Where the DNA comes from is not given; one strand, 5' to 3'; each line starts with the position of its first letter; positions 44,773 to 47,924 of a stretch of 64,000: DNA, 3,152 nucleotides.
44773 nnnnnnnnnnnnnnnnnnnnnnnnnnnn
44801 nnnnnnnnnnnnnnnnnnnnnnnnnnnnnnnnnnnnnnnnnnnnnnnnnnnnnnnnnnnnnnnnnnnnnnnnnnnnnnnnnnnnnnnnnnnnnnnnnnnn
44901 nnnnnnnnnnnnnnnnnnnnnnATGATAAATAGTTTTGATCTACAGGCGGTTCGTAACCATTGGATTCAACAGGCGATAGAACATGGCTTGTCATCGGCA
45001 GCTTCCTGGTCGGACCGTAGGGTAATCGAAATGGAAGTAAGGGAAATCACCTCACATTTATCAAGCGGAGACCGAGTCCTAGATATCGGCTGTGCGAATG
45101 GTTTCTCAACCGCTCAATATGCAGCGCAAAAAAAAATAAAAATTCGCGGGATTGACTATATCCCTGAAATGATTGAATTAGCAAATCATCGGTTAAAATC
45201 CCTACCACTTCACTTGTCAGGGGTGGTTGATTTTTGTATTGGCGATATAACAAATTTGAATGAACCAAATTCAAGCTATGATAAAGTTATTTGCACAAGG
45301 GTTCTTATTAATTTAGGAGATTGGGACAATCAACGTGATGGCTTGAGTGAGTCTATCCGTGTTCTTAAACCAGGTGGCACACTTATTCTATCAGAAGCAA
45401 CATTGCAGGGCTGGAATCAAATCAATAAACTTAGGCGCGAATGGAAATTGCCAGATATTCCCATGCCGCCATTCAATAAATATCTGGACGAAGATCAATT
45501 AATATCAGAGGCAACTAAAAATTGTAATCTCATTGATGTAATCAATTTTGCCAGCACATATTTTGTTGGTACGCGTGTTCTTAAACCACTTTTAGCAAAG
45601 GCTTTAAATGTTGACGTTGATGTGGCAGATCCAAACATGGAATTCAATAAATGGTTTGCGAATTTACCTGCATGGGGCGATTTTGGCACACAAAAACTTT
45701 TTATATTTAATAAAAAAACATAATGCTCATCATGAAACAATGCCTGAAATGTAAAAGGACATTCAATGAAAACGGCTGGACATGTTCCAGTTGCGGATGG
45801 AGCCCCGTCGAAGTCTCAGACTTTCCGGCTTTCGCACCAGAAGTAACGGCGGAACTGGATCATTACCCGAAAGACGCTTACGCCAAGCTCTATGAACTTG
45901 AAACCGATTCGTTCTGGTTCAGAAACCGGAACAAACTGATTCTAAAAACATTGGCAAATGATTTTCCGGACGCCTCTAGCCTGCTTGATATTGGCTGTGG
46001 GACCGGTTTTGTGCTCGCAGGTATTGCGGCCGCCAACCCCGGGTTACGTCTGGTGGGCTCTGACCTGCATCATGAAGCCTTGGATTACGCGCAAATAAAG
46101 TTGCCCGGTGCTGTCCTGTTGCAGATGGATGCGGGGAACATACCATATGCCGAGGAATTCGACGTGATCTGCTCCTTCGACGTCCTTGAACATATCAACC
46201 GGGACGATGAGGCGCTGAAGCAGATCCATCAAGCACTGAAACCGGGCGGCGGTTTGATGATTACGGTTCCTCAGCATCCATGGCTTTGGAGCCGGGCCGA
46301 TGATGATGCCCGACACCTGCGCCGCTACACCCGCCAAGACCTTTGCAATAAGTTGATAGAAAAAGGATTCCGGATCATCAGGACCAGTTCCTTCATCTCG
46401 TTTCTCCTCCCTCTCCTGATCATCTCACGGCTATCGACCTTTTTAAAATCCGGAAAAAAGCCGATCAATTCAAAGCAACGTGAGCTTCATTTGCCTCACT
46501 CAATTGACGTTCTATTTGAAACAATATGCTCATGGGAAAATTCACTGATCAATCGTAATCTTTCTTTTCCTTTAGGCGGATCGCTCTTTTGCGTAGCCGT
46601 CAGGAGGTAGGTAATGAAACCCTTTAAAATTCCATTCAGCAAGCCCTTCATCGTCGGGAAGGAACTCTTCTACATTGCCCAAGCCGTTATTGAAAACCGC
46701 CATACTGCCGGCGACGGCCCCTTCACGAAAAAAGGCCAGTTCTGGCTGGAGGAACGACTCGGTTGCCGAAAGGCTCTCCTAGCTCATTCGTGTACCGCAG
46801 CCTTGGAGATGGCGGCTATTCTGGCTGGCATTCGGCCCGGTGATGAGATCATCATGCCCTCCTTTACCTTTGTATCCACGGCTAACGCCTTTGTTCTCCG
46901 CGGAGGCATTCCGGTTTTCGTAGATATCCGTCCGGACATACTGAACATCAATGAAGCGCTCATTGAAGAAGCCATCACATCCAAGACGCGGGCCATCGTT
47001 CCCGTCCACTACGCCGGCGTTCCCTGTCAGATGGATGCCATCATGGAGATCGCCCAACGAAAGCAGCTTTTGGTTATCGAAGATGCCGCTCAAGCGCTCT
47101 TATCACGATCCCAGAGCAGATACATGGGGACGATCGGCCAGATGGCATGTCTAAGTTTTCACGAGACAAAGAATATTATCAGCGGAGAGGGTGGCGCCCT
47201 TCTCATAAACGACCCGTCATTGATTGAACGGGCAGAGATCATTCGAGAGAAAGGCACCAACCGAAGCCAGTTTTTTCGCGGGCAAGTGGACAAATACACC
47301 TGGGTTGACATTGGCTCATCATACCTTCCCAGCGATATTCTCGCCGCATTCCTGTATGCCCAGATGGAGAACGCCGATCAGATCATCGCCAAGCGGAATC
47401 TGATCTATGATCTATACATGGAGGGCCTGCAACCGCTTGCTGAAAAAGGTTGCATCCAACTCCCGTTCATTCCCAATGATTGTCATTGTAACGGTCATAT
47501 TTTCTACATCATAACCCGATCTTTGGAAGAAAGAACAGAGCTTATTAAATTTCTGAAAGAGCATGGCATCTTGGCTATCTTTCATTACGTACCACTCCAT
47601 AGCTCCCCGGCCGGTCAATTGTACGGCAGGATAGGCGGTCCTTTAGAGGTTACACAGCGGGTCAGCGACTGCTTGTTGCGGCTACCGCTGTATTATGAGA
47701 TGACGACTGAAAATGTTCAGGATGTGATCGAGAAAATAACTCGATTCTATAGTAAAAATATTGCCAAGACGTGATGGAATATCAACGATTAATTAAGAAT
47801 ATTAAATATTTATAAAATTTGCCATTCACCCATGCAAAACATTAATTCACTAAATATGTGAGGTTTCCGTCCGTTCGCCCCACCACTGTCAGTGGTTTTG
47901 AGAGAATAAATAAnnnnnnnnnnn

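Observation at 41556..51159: ArnB/ArnC/ArnD/ArnT-like module built around WecE and two methyltransferases: predicted lipid-linked modified 4-amino-4,6-dideoxyhexose transfer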

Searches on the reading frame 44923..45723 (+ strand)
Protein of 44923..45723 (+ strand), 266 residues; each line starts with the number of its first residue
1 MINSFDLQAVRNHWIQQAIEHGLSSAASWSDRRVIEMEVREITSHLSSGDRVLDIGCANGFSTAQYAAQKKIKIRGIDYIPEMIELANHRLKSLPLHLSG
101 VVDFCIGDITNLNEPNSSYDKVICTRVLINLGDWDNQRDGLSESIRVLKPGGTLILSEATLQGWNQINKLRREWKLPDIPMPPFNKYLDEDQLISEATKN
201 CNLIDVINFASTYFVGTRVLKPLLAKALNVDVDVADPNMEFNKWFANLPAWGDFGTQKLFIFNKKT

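Call 3: search_protein_families(library=pfam, proteins=[window:44923-45723:+], max_evalue=0.01)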
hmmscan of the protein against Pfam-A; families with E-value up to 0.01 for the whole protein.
window:44923-45723:+ (266 aa): 13 families
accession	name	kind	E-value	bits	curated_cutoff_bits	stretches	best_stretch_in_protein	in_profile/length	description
PF13847.12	Methyltransf_31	-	2.9e-19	69.6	27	1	47-164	2-117/145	Methyltransferase domain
PF13649.12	Methyltransf_25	-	1.5e-17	64.5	27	1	52-152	1-97/97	Methyltransferase domain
PF08241.18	Methyltransf_11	-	8.2e-17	62.1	21.2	1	53-156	1-95/95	Methyltransferase domain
PF08242.18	Methyltransf_12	-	1.2e-12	48.8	30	1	53-154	1-98/98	Methyltransferase domain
PF01209.24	Ubie_methyltran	-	9.4e-10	38.7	20.1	1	47-160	46-155/233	ubiE/COQ5 methyltransferase family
PF13489.12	Methyltransf_23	-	1.3e-09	38.5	27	1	45-192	19-149/164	Methyltransferase domain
PF01135.25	PCMT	-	2e-08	34.7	20.3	1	44-126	70-150/210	Protein-L-isoaspartate(D-aspartate) O-methyltransferase (PCMT)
PF05401.17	NodS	-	8.4e-07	29.5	24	1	47-159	42-147/201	Nodulation protein S (NodS)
PF20922.3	Anamorsin_N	-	9.4e-06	25.9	27.1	1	108-176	41-107/163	Anamorsin, N-terminal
PF02353.26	CMAS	-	1.6e-05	24.9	27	1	45-168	59-176/273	Mycolic acid cyclopropane synthetase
PF07021.18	MetW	-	0.00046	20.3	21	1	39-147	4-101/193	Methionine biosynthesis protein MetW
PF01170.24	UPF0020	-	0.0012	19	22.3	1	62-124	67-127/197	RMKL-like, methyltransferase domain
PF05175.20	MTS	-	0.0075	16.4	23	0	46-125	27-105/170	Methyltransferase small domain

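Call 7: search_protein_families(library=ncbifam, proteins=[window:44923-45723:+], max_evalue=0.01)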
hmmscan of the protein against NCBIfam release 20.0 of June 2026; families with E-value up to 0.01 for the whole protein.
window:44923-45723:+ (266 aa): 53 families (the best 25 are shown)
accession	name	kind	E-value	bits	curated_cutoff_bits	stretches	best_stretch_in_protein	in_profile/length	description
NF043040.1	corrin_prot_MT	hypoth_equivalog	1.5e-17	63.8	180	1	40-158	32-149/216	corrinoid protein-associated methyltransferase CpaM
NF041536.1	ArsM_DUF2284_UU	exception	5.6e-14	51.3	575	1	45-163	73-187/459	arsenite methyltransferase/DUF2284 domain selenoprotein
NF047649.1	MTase_UXPK_star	exception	1.8e-13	50.2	460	1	45-161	74-186/283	methyltransferase/UXPK-star double selenoprotein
TIGR01934.1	MenG_MenH_UbiE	subfamily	2.8e-13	49.7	158.35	1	40-173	38-158/223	ubiquinone/menaquinone biosynthesis methyltransferase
NF008823.0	PRK11873.1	subfamily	4.9e-13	49.2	263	1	44-161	73-186/272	arsenite methyltransferase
NF041537.1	ArsM_AhpD_UU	exception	8.1e-13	47.9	510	1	45-164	73-188/345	arsenite methyltransferase/AhpD domain selenoprotein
NF045667.1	MTase_DVU1556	equivalog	3e-12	46.5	155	1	45-166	19-129/213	DVU_1556 family methyltransferase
TIGR01983.1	UbiG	equivalog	3.7e-12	46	102.95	1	7-157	25-152/228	bifunctional 2-polyprenyl-6-hydroxyphenol methylase/3-demethylubiquinol 3-O-methyltransferase UbiG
NF001244.0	PRK00216.1-5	equivalog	6.7e-11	41.9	216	1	45-170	45-167/236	bifunctional demethylmenaquinone methyltransferase/2-methoxy-6-polyprenyl-1,4-benzoquinol methylase UbiE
TIGR02072.1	BioC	equivalog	7.5e-11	42.3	184.95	1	50-202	36-172/244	malonyl-ACP O-methyltransferase BioC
TIGR02021.1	BchM-ChlM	equivalog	2.6e-10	40.1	158.9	1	39-133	45-133/218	magnesium protoporphyrin IX methyltransferase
NF041820.1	daptide_MTase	equivalog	4.1e-10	39.6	175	1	37-162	24-148/243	daptide-type RiPP biosynthesis methyltransferase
NF001241.0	PRK00216.1-2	equivalog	5.9e-10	39.2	327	1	45-179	48-170/231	demethylmenaquinone methyltransferase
NF041650.1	nod_mtase_NodS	equivalog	1.3e-08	34.8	300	1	50-159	40-142/190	nodulation methyltransferase NodS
NF040539.1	AST_met_ArsM_2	exception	2.8e-08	33.9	240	1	47-156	55-163/262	putative arsinothricin biosynthesis methyltransferase ArsM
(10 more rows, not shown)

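Call 20: search_solved_structures(query=window:44923-45723:+, max_evalue=0.001)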
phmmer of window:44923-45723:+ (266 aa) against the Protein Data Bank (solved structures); distinct sequences matched with E-value up to 0.001: 30.
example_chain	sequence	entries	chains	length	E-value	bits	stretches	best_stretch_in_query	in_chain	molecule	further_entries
3sm3_A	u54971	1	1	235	1.2e-10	44.3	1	42-182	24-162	SAM-dependent methyltransferases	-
5wp4_A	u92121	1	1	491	5.2e-10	42.3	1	45-158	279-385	Phosphoethanolamine N-methyltransferase 1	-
3bus_A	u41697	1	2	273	2.5e-09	40.1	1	45-161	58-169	Methyltransferase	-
5wp5_A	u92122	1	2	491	1.7e-08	37.4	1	45-158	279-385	Phosphomethylethanolamine N-methyltransferase 2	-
4pne_A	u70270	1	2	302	4.1e-08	36.1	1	26-159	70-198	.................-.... protein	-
3t7r_A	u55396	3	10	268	2.8e-07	33.3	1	42-160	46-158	Putative methyltransferase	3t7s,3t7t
3e7p_A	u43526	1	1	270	2.9e-07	33.3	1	42-160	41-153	Putative methyltransferase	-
5gm1_A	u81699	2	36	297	8.4e-07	31.8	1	47-160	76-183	O-methylransferase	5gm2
3f4k_A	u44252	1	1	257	1.8e-06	30.7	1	44-161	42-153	Putative methyltransferase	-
3svz_A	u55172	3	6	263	1.9e-06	30.7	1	44-161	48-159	Putative methyltransferase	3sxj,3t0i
6uk5_A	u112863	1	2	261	6.8e-06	28.8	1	28-157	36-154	CalS10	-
5doo_A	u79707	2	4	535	1.2e-05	28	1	50-172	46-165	protein lysine methyltransferase 2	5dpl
6uak_A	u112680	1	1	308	1.4e-05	27.8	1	49-160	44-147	SAM dependent methyltransferase LahSB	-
3ofj_A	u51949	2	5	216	1.7e-05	27.5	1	17-166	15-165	Nodulation protein S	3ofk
7qcb_A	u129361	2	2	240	2.3e-05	27.1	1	51-160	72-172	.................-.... 27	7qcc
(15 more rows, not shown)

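Call 81: search_solved_structures(query=A3, max_evalue=0.0001)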
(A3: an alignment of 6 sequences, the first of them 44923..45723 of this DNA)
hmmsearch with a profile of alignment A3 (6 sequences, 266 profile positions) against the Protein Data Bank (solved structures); distinct sequences matched with E-value up to 0.0001: 32.
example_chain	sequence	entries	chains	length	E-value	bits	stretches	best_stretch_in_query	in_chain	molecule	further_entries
3sm3_A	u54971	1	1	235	1.2e-12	51.1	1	42-181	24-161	SAM-dependent methyltransferases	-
3bus_A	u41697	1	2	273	3.8e-11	46.3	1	46-158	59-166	Methyltransferase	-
5wp4_A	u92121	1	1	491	4.7e-10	42.7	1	45-158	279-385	Phosphoethanolamine N-methyltransferase 1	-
5wp5_A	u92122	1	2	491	7.6e-10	42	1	45-158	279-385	Phosphomethylethanolamine N-methyltransferase 2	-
4pne_A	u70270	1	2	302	8.6e-09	38.5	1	27-159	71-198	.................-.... protein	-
5gm1_A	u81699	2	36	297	2.5e-08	37.1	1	48-160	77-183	O-methylransferase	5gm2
7v6h_A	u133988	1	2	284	3.3e-08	36.6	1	26-158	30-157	Cyclopropane fatty-acyl-phospholipid synthase-like methyltransferase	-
1ve3_A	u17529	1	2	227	3.6e-07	33.2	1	42-156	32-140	hypothetical protein PH0226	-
3ofj_A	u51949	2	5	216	3.8e-07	33.1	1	51-164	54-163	Nodulation protein S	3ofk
5doo_A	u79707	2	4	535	7.9e-07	32.1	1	48-177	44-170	protein lysine methyltransferase 2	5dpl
6uv6_A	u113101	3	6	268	1.9e-06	30.9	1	49-158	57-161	D-glucose O-methyltransferase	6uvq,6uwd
3d2l_A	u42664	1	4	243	3.3e-06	30.1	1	42-156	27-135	SAM-dependent methyltransferase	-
3t7r_A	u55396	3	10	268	5.5e-06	29.3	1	43-171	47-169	Putative methyltransferase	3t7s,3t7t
3e7p_A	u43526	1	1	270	5.6e-06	29.3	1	43-171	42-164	Putative methyltransferase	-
8zc8_A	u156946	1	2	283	8.7e-06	28.7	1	45-158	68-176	MitM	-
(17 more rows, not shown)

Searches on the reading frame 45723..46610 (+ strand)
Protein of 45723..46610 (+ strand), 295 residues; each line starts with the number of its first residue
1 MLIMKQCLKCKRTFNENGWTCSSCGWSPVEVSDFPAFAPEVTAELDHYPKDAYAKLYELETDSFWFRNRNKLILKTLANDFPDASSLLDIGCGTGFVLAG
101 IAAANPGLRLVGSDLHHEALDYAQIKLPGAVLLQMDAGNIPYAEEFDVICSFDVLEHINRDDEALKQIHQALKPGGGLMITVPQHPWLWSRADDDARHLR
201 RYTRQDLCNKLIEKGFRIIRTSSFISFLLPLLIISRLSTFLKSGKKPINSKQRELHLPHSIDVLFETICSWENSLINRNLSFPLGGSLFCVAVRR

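Call 3: search_protein_families(library=pfam, proteins=[window:45723-46610:+], max_evalue=0.01)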
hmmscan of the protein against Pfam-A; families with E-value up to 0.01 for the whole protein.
window:45723-46610:+ (295 aa): 13 families
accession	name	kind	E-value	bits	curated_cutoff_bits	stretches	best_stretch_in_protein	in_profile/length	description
PF13489.12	Methyltransf_23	-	7.4e-20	71.8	27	1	72-219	11-162/164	Methyltransferase domain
PF08241.18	Methyltransf_11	-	6.7e-19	68.8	21.2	1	88-179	1-94/95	Methyltransferase domain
PF08242.18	Methyltransf_12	-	9.4e-18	65.2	30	1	88-178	1-98/98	Methyltransferase domain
PF13649.12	Methyltransf_25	-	3.6e-17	63.3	27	1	88-176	2-97/97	Methyltransferase domain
PF13847.12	Methyltransf_31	-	1e-15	58.1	27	1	84-192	4-122/145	Methyltransferase domain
PF05175.20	MTS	-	1.9e-06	28.1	23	1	71-129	21-77/170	Methyltransferase small domain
PF02353.26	CMAS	-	0.00013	21.8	27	1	82-180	61-164/273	Mycolic acid cyclopropane synthetase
PF08003.17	Methyltransf_9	-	0.00013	21.5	23.8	1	84-180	116-217/315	Protein of unknown function (DUF1698)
PF02390.23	Methyltransf_4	-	0.00024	21.1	24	1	84-124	2-42/173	Putative methyltransferase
PF24675.1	NpmA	-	0.002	17.9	60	0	85-121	25-61/214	16S rRNA (adenine(1408)-N(1))-methyltransferase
PF01209.24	Ubie_methyltran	-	0.0022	17.8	20.1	1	83-180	47-151/233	ubiE/COQ5 methyltransferase family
PF00891.24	Methyltransf_2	-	0.0022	17.8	22.3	1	79-180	58-164/210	O-methyltransferase domain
PF05401.17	NodS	-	0.0097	16.2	24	0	67-180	28-144/201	Nodulation protein S (NodS)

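Call 7: search_protein_families(library=ncbifam, proteins=[window:45723-46610:+], max_evalue=0.01)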
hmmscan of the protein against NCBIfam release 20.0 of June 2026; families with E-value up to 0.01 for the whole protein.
window:45723-46610:+ (295 aa): 38 families (the best 25 are shown)
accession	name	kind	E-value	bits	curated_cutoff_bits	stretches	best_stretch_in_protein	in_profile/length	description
NF045667.1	MTase_DVU1556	equivalog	6.8e-13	48.6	155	1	80-218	19-162/213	DVU_1556 family methyltransferase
TIGR02072.1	BioC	equivalog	1.2e-12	48.1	184.95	1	75-186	25-138/244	malonyl-ACP O-methyltransferase BioC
TIGR01983.1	UbiG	equivalog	4.3e-11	42.6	102.95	1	83-181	49-152/228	bifunctional 2-polyprenyl-6-hydroxyphenol methylase/3-demethylubiquinol 3-O-methyltransferase UbiG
NF043040.1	corrin_prot_MT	hypoth_equivalog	9e-11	41.6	180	1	73-181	30-148/216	corrinoid protein-associated methyltransferase CpaM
NF047649.1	MTase_UXPK_star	exception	1.3e-09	37.5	460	1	85-180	79-181/283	methyltransferase/UXPK-star double selenoprotein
NF041537.1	ArsM_AhpD_UU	exception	5.4e-09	35.3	510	1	84-181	77-181/345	arsenite methyltransferase/AhpD domain selenoprotein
NF041536.1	ArsM_DUF2284_UU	exception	2.4e-08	32.7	575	1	84-181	77-181/459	arsenite methyltransferase/DUF2284 domain selenoprotein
TIGR01934.1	MenG_MenH_UbiE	subfamily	3.6e-08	33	158.35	1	60-181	22-142/223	ubiquinone/menaquinone biosynthesis methyltransferase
NF002463.0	PRK01683.1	equivalog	5.4e-08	32.8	297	1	84-184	32-132/258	trans-aconitate 2-methyltransferase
NF001244.0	PRK00216.1-5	equivalog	1.6e-07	30.8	216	1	60-180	31-153/236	bifunctional demethylmenaquinone methyltransferase/2-methoxy-6-polyprenyl-1,4-benzoquinol methylase UbiE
TIGR02021.1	BchM-ChlM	equivalog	4.8e-07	29.4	158.9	1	72-163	43-136/218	magnesium protoporphyrin IX methyltransferase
TIGR03534.1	RF_mod_PrmC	equivalog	2.6e-06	27.1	199.1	1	74-124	77-129/253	peptide chain release factor N(5)-glutamine methyltransferase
TIGR04345.1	ovoA_Cterm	equivalog_domain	3.7e-06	26.7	170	1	133-184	121-173/242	putative 4-mercaptohistidine N1-methyltransferase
NF040703.1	cyclopro_CfaB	exception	5.2e-06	25.5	650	1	85-179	161-262/393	C17 cyclopropane fatty acid synthase CfaB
NF010703.0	PRK14103.1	equivalog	1.4e-05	24.6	320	1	84-183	30-127/256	trans-aconitate 2-methyltransferase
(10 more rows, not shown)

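Call 21: search_solved_structures(query=window:45723-46610:+, max_evalue=0.001)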
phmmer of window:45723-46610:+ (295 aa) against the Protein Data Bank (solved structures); distinct sequences matched with E-value up to 0.001: 40.
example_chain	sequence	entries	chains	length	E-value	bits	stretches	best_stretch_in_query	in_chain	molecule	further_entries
3cc8_A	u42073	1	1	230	8.5e-10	41.3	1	56-185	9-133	Putative methyltransferase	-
3mgg_A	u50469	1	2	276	2.6e-09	39.7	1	76-185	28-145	Methyltransferase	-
3e8s_A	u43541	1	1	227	1e-08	37.8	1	82-195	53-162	Putative SAM Dependent Methyltransferase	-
6uak_A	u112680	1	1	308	2.4e-07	33.3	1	83-178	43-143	SAM dependent methyltransferase LahSB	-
1wzn_A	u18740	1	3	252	3.4e-07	32.8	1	85-189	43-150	SAM-dependent methyltransferase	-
7pd7_A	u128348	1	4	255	1.1e-06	31.1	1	54-182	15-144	Methyltransferase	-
2gs9_A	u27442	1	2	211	1.2e-06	31.1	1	78-187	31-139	Hypothetical protein TT1324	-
3ccf_A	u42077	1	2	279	1.3e-06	30.9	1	76-178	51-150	Cyclopropane-fatty-acyl-phospholipid synthase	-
9un4_A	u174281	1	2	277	2.1e-06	30.2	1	82-182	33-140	Juvenile hormone acid O-methyltransferase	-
3bxo_A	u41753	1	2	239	4.8e-06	29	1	78-188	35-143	N,N-dimethyltransferase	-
4kdc_A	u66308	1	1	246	6.2e-06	28.7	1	85-199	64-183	3-demethylubiquinone-9 3-methyltransferase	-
4krh_A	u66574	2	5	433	6.4e-06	28.6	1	68-182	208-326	Phosphoethanolamine N-methyltransferase 2 | Phospholethanolamine N-methyltransferase 2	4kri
9rfr_A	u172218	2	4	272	7.1e-06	28.5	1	84-181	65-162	Ubiquinone biosynthesis O-methyltransferase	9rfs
7wzg_A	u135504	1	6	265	1.6e-05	27.3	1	83-200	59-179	Cypemycin N-terminal methyltransferase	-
5gm1_A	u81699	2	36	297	1.9e-05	27.1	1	74-180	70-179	O-methylransferase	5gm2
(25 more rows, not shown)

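Call 82: search_solved_structures(query=A4, max_evalue=0.0001)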
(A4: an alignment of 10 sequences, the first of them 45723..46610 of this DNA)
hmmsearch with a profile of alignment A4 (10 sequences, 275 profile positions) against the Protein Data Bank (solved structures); distinct sequences matched with E-value up to 0.0001: 100 (the best 60 are shown).
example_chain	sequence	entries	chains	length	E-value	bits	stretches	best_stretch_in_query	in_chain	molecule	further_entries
3mgg_A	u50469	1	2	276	3.1e-15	59.1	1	59-159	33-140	Methyltransferase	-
2gs9_A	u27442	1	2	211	7.2e-14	54.7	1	50-169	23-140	Hypothetical protein TT1324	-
3cc8_A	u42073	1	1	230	1.5e-13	53.6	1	62-198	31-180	Putative methyltransferase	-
8x8i_A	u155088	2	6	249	4.1e-13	52.2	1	48-228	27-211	Malonyl-[acyl-carrier protein] O-methyltransferase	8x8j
6uak_A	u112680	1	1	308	4.5e-13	52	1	60-157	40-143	SAM dependent methyltransferase LahSB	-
9un4_A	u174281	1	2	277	8.9e-13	51.1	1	60-167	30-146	Juvenile hormone acid O-methyltransferase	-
3l8d_A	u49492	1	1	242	1.7e-11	46.9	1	35-159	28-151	Methyltransferase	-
2avn_A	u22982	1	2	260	2.5e-11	46.3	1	59-161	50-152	ubiquinone/menaquinone biosynthesis methyltransferase-related protein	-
1vl5_A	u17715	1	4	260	3.3e-10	42.6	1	56-207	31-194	unknown conserved protein BH2331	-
4kdr_A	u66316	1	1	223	8.2e-10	41.4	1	65-159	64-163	3-demethylubiquinone-9 3-methyltransferase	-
5dpm_A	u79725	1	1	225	8.3e-10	41.3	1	65-159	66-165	Ubiquinone biosynthesis O-methyltransferase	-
1wzn_A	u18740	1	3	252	8.7e-10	41.3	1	62-160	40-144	SAM-dependent methyltransferase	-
4kdc_A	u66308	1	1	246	8.7e-10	41.3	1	65-159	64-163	3-demethylubiquinone-9 3-methyltransferase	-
5wp5_A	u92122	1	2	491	1.8e-09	40.3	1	60-160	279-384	Phosphomethylethanolamine N-methyltransferase 2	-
3d2l_A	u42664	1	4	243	2.6e-09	39.7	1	57-161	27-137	SAM-dependent methyltransferase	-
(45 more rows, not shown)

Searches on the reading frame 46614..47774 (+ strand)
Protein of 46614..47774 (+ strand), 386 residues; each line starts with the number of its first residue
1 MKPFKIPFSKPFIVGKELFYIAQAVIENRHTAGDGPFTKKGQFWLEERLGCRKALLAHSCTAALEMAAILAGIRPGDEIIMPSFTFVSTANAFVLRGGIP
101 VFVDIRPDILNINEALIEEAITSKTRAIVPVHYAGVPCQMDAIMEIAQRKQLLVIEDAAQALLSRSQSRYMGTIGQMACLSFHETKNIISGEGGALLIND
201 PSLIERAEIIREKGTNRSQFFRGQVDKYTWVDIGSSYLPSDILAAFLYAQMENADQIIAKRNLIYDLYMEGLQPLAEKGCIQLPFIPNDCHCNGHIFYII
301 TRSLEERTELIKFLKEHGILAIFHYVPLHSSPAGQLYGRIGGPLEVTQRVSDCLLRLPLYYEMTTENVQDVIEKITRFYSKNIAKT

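Call 3: search_protein_families(library=pfam, proteins=[window:46614-47774:+], max_evalue=0.01)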
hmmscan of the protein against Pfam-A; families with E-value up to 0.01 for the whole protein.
window:46614-47774:+ (386 aa): 3 families
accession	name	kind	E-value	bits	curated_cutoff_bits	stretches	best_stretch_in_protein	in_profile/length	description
PF01041.23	DegT_DnrJ_EryC1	-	9.6e-88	295.2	19.8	1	24-375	13-359/360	DegT/DnrJ/EryC1/StrS aminotransferase family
PF00155.27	Aminotran_1_2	-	0.00023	20.9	19.7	1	54-129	68-151/361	Aminotransferase class I and II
PF00266.25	Aminotran_5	-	0.0078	15.7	21.5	0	58-166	68-184/371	Aminotransferase class-V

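Call 7: search_protein_families(library=ncbifam, proteins=[window:46614-47774:+], max_evalue=0.01)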
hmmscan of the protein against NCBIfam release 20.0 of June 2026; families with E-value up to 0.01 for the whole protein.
window:46614-47774:+ (386 aa): 21 families
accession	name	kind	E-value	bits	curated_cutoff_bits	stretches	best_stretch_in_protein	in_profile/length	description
NF008687.0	PRK11706.1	equivalog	6e-179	594.6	375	1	5-379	1-374/375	dTDP-4-amino-4,6-dideoxygalactose transaminase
TIGR02379.1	ECA_wecE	subfamily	5.4e-171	568.5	434.85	1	6-380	2-376/376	dTDP-4-amino-4,6-dideoxy-D-glucose transaminase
TIGR03588.1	PseC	equivalog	3.6e-63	213.8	423.5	1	7-377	3-378/380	UDP-4-amino-4,6-dideoxy-N-acetyl-beta-L-altrosamine transaminase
NF008658.2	PRK11658.1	equivalog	9.8e-60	202.2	631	1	6-377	5-375/379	UDP-4-amino-4-deoxy-L-arabinose aminotransferase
TIGR04181.1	NHT_00031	hypoth_equivalog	9.3e-54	182.6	420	1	6-358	1-357/359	LegC family aminotransferase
NF011936.0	PRK15407.1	equivalog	1.3e-44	152.7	423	1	6-381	37-438/440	lipopolysaccharide biosynthesis protein RfbH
TIGR04427.1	PLP_DesI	equivalog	1.4e-39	136.3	650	1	22-374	38-378/390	dTDP-4-dehydro-6-deoxyglucose aminotransferase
NF005816.0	PRK07682.1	equivalog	4.2e-09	35.5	620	1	61-167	100-212/390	aminotransferase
NF004621.0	PRK05957.1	equivalog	2.7e-08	32.9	498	1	66-159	103-201/389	pyridoxal phosphate-dependent aminotransferase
NF005817.0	PRK07683.1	equivalog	1e-07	31.1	575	1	63-158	101-201/387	aminotransferase A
NF006488.0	PRK08912.1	equivalog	1.3e-07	30.9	498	1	59-129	95-164/387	aminotransferase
NF006569.0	PRK09082.1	subfamily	2e-06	27.2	420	1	60-157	100-202/386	methionine aminotransferase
NF004975.0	PRK06348.1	equivalog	5.6e-06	25.6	549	1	71-160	108-204/384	pyridoxal phosphate-dependent aminotransferase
NF009079.0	PRK12414.1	subfamily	1.1e-05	24.7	481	1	66-129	104-167/384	methionine aminotransferase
NF041091.1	asp_aminotase_Arch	equivalog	6e-05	22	550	1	68-159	103-201/376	aspartate aminotransferase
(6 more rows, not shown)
